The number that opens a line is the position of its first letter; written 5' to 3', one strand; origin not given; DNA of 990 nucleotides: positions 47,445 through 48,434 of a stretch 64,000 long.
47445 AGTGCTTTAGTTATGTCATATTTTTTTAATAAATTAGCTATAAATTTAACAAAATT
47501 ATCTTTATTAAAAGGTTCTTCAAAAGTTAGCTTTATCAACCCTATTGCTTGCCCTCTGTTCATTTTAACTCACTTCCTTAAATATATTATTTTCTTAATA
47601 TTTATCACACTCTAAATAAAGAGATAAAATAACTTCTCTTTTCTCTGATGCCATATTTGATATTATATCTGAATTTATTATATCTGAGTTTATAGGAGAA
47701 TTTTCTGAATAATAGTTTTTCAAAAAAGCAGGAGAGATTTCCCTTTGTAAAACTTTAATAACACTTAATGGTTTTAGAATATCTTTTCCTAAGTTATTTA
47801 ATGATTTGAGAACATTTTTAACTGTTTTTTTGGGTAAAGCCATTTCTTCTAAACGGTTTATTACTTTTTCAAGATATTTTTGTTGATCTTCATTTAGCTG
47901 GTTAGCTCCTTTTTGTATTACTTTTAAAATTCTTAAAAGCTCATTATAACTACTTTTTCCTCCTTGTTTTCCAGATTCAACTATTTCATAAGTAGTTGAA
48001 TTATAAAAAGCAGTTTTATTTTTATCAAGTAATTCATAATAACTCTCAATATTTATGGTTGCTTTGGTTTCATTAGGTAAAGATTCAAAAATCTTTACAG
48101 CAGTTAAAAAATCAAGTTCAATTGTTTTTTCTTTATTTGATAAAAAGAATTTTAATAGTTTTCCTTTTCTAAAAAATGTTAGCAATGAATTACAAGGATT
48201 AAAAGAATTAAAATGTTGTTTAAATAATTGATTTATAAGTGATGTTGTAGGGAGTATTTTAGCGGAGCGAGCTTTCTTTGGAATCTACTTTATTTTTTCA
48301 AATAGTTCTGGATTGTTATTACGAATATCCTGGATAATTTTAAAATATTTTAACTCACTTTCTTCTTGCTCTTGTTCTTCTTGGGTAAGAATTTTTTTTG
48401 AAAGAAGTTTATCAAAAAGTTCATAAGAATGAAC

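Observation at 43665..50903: Non-canonical restriction/defence locus: PLD-nuclease/SNF2-helicase fusion, small protein and 1196-aa PglX/type-IIG-like N6A methyltransferase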

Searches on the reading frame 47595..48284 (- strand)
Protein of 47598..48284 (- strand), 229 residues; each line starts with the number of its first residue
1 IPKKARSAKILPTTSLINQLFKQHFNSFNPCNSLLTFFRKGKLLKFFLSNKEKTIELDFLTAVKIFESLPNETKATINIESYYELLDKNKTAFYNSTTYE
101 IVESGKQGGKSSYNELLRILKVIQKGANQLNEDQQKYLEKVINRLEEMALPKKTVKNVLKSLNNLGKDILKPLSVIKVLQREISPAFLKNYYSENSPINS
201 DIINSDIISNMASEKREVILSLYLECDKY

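Call 4: search_protein_families(library=pfam, proteins=[window:47595-48185:-], max_evalue=0.01)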
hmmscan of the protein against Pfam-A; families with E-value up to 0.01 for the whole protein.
window:47595-48185:- (196 aa): 1 family
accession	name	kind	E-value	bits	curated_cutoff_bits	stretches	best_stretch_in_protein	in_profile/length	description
PF01935.23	DUF87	-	0.0075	16.8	23.2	1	23-136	91-186/220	Helicase HerA, central domain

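Call 5: search_protein_families(library=padloc, proteins=[window:47595-48185:-], max_evalue=0.01)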
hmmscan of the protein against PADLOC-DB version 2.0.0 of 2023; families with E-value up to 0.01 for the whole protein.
window:47595-48185:- (196 aa): 1 family
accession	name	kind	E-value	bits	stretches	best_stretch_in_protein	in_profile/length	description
PDLC01224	Cas11f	-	0.0047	15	1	98-132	50-84/87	CAS-III-F; effector_SS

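Call 6: search_protein_families(library=ncbifam, proteins=[window:47595-48185:-], max_evalue=0.01)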
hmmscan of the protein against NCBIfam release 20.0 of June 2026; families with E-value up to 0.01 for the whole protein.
window:47595-48185:- (196 aa): 1 family
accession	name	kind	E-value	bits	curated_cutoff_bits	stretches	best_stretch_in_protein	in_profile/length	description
NF043078.1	MMSYN1_0168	equivalog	0.0071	15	800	1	31-166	155-292/649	oligopeptide ABC transporter ATP-binding protein OppF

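Call 51: predict_structure(alignment_id=A2)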
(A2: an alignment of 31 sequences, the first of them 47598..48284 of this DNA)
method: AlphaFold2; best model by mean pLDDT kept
length: 229 residues; sequences in the alignment: 31
mean_pLDDT: 72.8   pTM: 0.48
mean pLDDT of the five models: 72.8, 60.3, 59.4, 56.4, 56.2
residues with pLDDT >= 90: 5; 70-90: 155; 50-70: 33; < 50: 36
segments of 3 or more residues with pLDDT < 50: 1-3, 100-109, 193-213
pLDDT, mean of each block of 10 residues (from residue 1): 60 66 69 85 85 87 78 76 88 71 40 80 80 87 80 83 81 87 76 37 39 63 74
secondary structure, 60 per line:
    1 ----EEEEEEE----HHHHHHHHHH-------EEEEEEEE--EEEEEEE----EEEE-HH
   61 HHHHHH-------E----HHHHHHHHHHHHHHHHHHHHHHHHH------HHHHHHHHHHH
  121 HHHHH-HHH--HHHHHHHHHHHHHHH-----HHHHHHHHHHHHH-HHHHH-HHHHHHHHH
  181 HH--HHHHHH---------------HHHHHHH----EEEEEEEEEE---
elements in order: E5-11 H16-25 E33-40 E43-49 E54-57 H59-66 H79-103 H110-125 H132-146 H152-164 H166-170 H172-182 H185-190 H206-212 E217-226

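Call 71: search_protein_representatives(protein=window:47598-48284:-)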
Query: 229 residues. Proteins with E-value up to 0.001 (for the whole library): 234; up to 1e-10: 93; up to 1e-30: 6. The best 150 are listed.
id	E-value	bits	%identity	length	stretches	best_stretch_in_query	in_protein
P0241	8.6e-57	208.5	56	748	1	8-223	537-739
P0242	1.3e-43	165.4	50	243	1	9-224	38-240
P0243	2.6e-39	151.4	56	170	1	44-224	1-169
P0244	8.3e-35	136.7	49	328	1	31-195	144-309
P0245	5.3e-32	127.5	50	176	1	34-225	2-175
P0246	2.1e-31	125.5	44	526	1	30-209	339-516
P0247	1.4e-30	122.9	43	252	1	32-198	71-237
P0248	7.5e-29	117.2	38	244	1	1-199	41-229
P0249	1.5e-28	116.2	46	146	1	44-188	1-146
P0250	2.0e-28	115.8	46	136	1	44-179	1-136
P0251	2.7e-27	112.2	44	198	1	31-197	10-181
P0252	4.7e-27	111.4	39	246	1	29-201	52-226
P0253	3.7e-26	108.4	37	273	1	1-195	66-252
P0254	4.0e-24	101.8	48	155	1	90-200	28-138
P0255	5.2e-24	101.4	39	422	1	31-197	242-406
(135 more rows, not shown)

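Call 73: search_protein_families(library=pfam, proteins=[window:47598-48284:-], max_evalue=10)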
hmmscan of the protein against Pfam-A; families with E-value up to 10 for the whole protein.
window:47598-48284:- (229 aa): 5 families
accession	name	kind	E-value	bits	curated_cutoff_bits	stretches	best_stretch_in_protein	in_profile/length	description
PF01935.23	DUF87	-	0.0056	17.2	23.2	1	55-169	90-186/220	Helicase HerA, central domain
PF10360.14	DUF2433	-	0.039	14.5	27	1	61-100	53-92/124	Protein of unknown function (DUF2433)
PF00615.24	RGS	-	0.12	13.2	23.9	1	42-102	13-41/117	Regulator of G protein signaling domain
PF21609.2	Toxofilin-like_dom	-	0.35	11.3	27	1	114-154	30-71/84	Toxofilin-like domain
PF08702.15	Fib_alpha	-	0.8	10.3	29.9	1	94-170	54-126/143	Fibrinogen alpha/beta chain family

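Call 95: search_solved_structures(query=A2, max_evalue=0.001)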
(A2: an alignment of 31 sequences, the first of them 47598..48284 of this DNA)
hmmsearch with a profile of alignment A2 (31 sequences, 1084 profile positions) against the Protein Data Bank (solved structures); distinct sequences matched with E-value up to 0.001: 113 (the best 60 are shown).
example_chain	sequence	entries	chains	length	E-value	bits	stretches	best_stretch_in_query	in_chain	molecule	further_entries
1hv8_A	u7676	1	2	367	3.3e-13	51.6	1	644-789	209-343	PUTATIVE ATP-DEPENDENT RNA HELICASE MJ0669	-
6uv0_A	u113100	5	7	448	2.2e-11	45.6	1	638-811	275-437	Probable ATP-dependent RNA helicase DDX17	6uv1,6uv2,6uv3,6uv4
8qy7_A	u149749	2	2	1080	4.2e-10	41.3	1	659-794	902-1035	DEAD/DEAH box helicase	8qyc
2zu6_A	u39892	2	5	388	9.5e-10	40.2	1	589-777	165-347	Eukaryotic initiation factor 4A-I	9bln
9dts_A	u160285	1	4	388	9.5e-10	40.2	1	589-777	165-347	Eukaryotic initiation factor 4A-I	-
6xki_A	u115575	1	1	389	9.5e-10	40.2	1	589-777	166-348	Eukaryotic initiation factor 4A-I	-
7ppz_B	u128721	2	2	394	9.8e-10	40.1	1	589-777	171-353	Eukaryotic initiation factor 4A-I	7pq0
5zc9_A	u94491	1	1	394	9.8e-10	40.1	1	589-777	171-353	Eukaryotic initiation factor 4A-I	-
6zmw_j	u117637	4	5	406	1.1e-09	40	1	589-777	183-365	Eukaryotic initiation factor 4A-I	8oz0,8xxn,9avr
3eiq_A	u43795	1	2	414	1.1e-09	39.9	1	589-777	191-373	Eukaryotic initiation factor 4A-I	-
8huj_A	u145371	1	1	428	1.2e-09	39.8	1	589-777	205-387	Eukaryotic initiation factor 4A-I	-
9i9f_A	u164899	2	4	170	1.7e-09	39.3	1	646-778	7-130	Eukaryotic initiation factor 4A-I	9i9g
7dtj_A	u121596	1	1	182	2.7e-09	38.7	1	658-777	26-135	ATP-dependent RNA helicase cgh-1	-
8kca_A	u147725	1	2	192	2.7e-09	38.6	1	673-786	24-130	Probable ATP-dependent RNA helicase DDX53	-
8so8_A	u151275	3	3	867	3.1e-09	38.5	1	658-783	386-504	RNA polymerase-associated protein RapA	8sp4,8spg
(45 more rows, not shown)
